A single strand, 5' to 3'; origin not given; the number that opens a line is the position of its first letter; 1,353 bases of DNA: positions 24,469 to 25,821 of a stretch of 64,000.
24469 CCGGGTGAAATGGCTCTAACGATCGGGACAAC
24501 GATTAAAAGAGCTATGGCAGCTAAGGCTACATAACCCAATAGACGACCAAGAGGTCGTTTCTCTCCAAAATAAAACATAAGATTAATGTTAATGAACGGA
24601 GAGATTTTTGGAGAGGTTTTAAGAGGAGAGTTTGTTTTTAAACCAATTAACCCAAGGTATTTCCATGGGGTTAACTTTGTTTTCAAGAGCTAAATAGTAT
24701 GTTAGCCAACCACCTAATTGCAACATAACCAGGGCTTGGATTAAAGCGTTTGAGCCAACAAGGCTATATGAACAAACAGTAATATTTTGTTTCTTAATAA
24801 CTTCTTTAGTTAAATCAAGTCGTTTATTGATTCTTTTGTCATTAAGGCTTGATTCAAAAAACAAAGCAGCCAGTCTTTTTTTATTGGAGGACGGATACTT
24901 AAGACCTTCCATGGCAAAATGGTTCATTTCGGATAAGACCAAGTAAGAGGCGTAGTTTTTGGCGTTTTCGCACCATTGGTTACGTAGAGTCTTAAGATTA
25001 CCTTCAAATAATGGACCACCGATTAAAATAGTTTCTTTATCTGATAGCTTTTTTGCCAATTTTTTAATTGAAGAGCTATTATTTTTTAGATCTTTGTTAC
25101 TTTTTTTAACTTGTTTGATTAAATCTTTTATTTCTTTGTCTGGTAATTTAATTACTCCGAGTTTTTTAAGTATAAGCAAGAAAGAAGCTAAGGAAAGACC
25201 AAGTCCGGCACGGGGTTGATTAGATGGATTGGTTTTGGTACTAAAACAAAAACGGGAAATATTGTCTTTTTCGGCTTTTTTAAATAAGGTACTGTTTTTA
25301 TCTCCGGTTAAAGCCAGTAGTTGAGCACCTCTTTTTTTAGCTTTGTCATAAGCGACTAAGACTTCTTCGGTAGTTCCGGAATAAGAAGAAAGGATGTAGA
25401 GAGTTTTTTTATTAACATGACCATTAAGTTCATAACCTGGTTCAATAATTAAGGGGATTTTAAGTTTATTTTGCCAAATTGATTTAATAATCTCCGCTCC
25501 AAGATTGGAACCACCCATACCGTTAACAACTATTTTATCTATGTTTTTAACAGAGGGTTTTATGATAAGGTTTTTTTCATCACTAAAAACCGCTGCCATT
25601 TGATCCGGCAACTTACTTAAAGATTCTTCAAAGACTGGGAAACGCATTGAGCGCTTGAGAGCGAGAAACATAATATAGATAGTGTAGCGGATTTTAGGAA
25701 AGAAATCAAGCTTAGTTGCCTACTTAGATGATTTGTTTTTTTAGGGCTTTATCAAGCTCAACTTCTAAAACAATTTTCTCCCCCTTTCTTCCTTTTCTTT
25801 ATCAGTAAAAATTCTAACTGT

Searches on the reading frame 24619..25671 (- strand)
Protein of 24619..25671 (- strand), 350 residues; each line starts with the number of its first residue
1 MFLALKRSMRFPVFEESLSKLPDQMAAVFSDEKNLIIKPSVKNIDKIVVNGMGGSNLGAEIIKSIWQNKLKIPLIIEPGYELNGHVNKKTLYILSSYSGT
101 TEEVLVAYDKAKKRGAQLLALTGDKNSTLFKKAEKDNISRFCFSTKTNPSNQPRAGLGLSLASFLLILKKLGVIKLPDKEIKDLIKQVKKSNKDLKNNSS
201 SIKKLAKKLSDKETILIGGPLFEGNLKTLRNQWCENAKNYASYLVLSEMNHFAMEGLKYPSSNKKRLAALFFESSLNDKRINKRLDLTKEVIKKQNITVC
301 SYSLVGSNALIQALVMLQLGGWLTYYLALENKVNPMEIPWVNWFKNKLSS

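Call 3: search_protein_families(library=pfam, proteins=[window:24619-25671:-], max_evalue=0.01)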
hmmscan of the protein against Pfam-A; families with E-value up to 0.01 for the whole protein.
window:24619-25671:- (350 aa): 3 families
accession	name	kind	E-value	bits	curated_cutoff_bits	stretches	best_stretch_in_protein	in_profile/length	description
PF10432.14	bact-PGI_C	-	1.5e-27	96.8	24.5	1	201-348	4-151/151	Bacterial phospho-glucose isomerase C-terminal SIS domain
PF01380.27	SIS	-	1.3e-08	35.1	25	1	44-133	5-98/131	SIS domain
PF13580.11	SIS_2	-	0.0059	17.1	27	0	88-123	103-138/138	SIS domain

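Call 4: search_protein_families(library=ncbifam, proteins=[window:24619-25671:-], max_evalue=0.01)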
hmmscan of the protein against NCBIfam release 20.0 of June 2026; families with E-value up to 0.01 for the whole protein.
window:24619-25671:- (350 aa): 21 families
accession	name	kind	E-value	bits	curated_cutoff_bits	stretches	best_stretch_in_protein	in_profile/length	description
NF006426.0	PRK08674.1-6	subfamily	1.9e-62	211.2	295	1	16-349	18-350/354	bifunctional phosphoglucose/phosphomannose isomerase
NF006425.0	PRK08674.1-5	equivalog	7e-54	183.1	471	1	17-349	22-354/358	bifunctional phosphoglucose/phosphomannose isomerase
TIGR02128.1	G6PI_arch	equivalog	3e-49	167.6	213.9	1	35-348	11-307/308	bifunctional phosphoglucose/phosphomannose isomerase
NF006423.0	PRK08674.1-2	equivalog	4e-41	140.9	254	1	16-349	5-317/317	bifunctional phosphoglucose/phosphomannose isomerase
NF006424.0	PRK08674.1-3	equivalog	2.2e-40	139.1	730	1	22-349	28-353/355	bifunctional phosphoglucose/phosphomannose isomerase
NF006422.0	PRK08674.1-1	subfamily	3.4e-18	66.2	317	1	34-348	16-295/302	bifunctional phosphoglucose/phosphomannose isomerase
TIGR01135.1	glmS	equivalog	3.7e-09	35.6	418.05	1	32-217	279-468/607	glutamine--fructose-6-phosphate transaminase (isomerizing)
NF001484.0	PRK00331.1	subfamily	1e-08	34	381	1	35-216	279-462/601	isomerizing glutamine--fructose-6-phosphate transaminase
NF003016.0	PRK03868.1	equivalog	1.1e-06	27.8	487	1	20-142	36-171/410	glucose-6-phosphate isomerase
TIGR03127.2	RuMP_HxlB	equivalog_domain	1.2e-06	28.5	160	1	40-134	26-118/178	6-phospho-3-hexuloisomerase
TIGR00393.1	kpsF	subfamily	2e-05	24.3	203.7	1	46-134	2-93/268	KpsF/GutQ family sugar-phosphate isomerase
NF007080.0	PRK09533.1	equivalog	3.3e-05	21.9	712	1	41-140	453-568/949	bifunctional transaldolase/phosoglucose isomerase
NF008581.0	PRK11543.1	equivalog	0.00012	21.2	481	1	19-134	21-135/321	arabinose-5-phosphate isomerase GutQ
NF008590.0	PRK11557.1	equivalog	0.00017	21.1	355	1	42-135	130-226/282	MurR/RpiR family transcriptional regulator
NF041755.1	RuMP_HxlAB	equivalog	0.00019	20.5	500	1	83-134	283-334/391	bifunctional 3-hexulose-6-phosphate synthase/6-phospho-3-hexuloisomerase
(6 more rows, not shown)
